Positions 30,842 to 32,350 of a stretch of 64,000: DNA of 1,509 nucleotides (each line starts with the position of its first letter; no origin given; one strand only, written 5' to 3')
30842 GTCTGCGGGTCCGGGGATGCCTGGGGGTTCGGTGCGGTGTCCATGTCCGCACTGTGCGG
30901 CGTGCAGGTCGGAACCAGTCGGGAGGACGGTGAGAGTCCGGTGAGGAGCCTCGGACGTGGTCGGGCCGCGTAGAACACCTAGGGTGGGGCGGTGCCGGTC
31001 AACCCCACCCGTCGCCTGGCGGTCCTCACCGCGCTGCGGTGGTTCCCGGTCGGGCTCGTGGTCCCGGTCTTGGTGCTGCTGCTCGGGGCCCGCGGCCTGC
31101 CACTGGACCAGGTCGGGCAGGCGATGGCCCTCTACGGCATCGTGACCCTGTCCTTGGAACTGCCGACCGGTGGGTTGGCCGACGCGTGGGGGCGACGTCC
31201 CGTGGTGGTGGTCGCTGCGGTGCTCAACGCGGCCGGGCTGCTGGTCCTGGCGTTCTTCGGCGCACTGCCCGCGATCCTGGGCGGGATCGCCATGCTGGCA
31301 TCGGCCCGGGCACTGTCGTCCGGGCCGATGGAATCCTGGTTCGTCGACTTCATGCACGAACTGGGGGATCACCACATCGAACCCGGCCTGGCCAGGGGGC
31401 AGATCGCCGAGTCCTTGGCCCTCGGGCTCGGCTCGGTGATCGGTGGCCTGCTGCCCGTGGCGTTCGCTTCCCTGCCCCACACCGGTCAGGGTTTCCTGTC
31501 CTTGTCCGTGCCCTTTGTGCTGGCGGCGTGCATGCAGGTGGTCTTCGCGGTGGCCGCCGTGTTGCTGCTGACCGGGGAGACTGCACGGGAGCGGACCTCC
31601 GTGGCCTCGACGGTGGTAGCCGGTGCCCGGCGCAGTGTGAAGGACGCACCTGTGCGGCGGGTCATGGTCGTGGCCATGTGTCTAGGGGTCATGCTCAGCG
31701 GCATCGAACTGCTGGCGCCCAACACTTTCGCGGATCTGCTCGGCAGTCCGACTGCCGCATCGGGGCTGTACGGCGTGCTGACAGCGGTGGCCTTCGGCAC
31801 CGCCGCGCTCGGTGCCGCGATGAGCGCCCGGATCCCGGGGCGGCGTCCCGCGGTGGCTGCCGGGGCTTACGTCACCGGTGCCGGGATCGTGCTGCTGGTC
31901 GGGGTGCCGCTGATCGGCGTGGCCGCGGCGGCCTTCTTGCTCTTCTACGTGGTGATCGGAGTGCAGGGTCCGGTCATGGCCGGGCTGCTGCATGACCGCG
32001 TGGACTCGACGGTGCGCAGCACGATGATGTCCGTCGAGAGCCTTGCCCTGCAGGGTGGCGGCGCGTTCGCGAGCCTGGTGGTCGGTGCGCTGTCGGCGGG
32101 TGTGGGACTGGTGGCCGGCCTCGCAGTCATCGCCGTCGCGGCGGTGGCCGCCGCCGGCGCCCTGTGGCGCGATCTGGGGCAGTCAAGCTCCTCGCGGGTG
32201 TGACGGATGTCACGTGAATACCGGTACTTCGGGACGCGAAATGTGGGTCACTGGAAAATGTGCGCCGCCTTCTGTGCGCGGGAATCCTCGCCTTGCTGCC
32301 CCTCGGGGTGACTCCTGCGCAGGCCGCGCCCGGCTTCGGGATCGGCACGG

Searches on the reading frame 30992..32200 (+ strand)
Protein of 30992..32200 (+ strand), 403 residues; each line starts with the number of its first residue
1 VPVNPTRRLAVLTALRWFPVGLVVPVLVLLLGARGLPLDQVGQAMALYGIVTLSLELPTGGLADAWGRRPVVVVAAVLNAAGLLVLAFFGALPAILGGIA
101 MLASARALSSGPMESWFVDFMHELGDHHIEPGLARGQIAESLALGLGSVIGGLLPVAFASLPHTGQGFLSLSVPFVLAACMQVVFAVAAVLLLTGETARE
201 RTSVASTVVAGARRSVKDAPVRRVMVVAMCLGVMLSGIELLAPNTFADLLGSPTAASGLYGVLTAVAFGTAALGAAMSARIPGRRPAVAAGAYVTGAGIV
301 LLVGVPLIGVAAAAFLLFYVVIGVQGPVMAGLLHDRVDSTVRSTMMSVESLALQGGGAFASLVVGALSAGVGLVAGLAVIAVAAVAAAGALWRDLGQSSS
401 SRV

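Call 6: find_encoding_contigs(protein=window:30992-32200:+, flank=10000, max_places=10)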
Protein window:30992-32200:+ (403 aa): no gene with exactly this product is on record in the collection.
